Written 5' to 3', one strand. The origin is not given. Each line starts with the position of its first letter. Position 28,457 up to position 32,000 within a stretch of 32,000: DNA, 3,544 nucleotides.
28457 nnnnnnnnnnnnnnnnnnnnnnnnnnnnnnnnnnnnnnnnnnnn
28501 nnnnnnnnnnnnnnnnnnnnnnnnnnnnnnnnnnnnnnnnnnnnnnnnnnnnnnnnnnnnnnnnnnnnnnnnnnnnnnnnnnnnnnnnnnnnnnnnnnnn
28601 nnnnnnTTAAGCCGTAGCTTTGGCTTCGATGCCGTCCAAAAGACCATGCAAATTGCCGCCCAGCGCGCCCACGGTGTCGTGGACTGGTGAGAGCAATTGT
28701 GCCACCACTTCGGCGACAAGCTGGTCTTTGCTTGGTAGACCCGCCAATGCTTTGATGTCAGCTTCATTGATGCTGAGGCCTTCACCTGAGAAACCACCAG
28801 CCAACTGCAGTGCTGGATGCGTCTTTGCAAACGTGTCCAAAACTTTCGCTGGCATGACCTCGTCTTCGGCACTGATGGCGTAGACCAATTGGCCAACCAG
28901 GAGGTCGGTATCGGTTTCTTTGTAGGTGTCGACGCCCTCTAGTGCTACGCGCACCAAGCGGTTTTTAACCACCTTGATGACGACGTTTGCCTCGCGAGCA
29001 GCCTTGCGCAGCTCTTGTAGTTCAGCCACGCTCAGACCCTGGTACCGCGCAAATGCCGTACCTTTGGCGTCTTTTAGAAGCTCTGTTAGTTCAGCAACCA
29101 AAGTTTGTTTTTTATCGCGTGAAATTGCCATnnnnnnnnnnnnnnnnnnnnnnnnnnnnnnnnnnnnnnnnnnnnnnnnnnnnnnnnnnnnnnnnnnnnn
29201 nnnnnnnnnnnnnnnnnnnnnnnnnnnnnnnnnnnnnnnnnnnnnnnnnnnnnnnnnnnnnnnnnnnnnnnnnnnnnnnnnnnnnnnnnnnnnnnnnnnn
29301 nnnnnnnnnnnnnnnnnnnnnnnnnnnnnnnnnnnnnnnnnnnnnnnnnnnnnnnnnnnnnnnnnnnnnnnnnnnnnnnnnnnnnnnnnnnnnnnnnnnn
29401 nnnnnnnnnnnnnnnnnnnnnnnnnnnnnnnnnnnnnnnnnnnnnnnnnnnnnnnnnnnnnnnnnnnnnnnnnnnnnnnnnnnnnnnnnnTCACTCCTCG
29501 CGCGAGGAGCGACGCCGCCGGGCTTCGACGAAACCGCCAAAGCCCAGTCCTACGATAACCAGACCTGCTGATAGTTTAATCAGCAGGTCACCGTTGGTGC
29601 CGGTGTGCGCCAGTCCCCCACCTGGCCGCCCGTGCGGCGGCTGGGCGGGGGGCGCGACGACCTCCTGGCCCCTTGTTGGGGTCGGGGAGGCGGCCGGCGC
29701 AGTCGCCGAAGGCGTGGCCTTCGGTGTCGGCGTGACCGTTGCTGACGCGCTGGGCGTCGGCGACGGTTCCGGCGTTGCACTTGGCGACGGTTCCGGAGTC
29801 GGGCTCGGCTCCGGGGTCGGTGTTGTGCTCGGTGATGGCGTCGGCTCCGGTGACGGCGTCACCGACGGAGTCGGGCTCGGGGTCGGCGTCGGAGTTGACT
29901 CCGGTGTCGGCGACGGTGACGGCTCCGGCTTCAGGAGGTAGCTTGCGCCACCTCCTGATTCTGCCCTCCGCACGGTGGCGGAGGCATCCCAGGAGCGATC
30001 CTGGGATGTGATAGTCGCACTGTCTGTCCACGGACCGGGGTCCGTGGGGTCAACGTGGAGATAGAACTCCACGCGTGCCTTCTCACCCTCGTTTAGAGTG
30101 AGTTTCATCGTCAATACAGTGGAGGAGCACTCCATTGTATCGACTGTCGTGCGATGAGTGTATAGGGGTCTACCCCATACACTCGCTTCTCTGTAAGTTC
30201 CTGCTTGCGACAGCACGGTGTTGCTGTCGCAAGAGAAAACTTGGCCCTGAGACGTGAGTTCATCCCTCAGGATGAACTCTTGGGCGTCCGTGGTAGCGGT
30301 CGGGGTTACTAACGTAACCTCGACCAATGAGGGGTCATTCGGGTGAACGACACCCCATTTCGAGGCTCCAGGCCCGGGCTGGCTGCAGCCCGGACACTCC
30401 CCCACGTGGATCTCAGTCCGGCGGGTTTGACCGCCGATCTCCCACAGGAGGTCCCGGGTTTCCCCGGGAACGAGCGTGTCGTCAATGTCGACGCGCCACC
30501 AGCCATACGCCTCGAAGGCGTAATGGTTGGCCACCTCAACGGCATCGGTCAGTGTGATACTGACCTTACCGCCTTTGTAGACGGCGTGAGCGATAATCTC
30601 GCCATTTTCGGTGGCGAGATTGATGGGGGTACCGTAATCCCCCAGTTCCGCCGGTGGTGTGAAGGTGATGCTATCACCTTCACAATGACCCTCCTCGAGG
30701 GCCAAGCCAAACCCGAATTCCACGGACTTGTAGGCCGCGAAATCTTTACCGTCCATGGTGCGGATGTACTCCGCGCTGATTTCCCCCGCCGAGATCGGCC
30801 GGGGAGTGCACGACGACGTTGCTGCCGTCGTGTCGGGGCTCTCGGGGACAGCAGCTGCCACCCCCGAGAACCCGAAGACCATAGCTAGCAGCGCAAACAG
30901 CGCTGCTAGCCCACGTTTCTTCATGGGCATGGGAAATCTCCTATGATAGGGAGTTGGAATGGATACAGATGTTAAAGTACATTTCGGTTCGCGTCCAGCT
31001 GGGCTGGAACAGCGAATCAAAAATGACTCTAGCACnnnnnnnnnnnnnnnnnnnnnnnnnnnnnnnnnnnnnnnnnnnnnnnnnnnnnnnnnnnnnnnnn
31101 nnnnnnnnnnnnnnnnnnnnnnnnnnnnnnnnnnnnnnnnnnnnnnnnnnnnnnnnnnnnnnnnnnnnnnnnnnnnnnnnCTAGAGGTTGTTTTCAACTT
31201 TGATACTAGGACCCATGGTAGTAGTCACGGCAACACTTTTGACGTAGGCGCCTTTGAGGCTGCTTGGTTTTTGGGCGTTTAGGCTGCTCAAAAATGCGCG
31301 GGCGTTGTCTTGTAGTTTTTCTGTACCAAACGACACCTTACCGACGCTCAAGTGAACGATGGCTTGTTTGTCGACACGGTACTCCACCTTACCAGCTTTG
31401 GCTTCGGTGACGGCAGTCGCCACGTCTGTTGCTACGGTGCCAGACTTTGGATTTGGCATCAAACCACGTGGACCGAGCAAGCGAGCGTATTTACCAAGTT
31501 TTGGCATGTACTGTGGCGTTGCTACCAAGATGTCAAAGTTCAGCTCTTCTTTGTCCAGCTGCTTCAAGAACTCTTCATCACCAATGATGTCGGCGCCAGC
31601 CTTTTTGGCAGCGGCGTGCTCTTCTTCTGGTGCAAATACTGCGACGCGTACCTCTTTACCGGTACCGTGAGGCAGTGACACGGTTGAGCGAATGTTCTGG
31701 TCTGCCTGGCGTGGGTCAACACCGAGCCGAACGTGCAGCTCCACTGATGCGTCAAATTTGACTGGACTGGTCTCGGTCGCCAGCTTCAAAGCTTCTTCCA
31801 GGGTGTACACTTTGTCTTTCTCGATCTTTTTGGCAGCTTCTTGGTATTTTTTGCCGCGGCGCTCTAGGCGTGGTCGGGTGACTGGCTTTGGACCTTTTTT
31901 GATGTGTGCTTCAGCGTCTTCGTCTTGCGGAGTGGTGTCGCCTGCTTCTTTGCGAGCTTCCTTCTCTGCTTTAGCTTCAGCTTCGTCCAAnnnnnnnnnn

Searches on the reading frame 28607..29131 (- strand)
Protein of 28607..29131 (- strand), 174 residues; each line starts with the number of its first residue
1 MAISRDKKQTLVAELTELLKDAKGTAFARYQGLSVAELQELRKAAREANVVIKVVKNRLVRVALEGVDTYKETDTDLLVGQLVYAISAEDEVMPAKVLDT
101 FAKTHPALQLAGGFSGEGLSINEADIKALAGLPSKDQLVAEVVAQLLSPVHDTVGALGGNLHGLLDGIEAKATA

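Call 98: search_protein_families(library=pfam, proteins=[window:28607-29131:-], max_evalue=0.001)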
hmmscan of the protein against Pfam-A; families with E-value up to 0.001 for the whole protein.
window:28607-29131:- (174 aa): 1 family
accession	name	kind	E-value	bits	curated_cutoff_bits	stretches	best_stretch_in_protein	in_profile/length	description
PF00466.25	Ribosomal_L10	-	2.9e-24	85.5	22.8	1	5-103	3-100/100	Ribosomal protein L10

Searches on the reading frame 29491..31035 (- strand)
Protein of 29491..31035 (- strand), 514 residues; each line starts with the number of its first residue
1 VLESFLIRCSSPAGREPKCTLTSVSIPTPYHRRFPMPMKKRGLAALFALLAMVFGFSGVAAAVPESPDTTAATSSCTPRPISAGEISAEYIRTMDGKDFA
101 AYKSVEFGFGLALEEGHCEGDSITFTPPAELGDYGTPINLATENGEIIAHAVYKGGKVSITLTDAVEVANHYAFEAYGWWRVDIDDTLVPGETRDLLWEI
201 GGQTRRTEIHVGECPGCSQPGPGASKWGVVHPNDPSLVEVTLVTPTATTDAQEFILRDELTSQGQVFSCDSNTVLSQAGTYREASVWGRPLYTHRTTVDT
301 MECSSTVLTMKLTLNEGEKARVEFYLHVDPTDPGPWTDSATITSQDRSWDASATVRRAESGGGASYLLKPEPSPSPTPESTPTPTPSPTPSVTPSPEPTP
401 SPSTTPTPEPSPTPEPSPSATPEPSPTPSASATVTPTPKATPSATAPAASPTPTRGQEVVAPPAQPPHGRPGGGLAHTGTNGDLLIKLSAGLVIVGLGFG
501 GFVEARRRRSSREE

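Call 98: search_protein_families(library=pfam, proteins=[window:29491-31035:-], max_evalue=0.001)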
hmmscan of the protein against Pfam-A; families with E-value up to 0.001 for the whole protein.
window:29491-31035:- (514 aa): 1 family
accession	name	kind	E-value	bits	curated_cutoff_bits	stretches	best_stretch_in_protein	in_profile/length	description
PF17961.7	Big_8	-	4.7e-05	23.9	22.9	1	104-192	7-101/103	Bacterial Ig domain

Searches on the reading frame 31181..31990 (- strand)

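Call 98: search_protein_families(library=pfam, proteins=[window:31181-31990:-], max_evalue=0.001)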
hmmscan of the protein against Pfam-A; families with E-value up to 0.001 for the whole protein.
window:31181-31990:- (269 aa): 1 family
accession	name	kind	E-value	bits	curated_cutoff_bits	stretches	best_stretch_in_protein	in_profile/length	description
PF00687.26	Ribosomal_L1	-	7.3e-62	208.9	32.2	1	73-261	3-198/198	Ribosomal protein L1p/L10e family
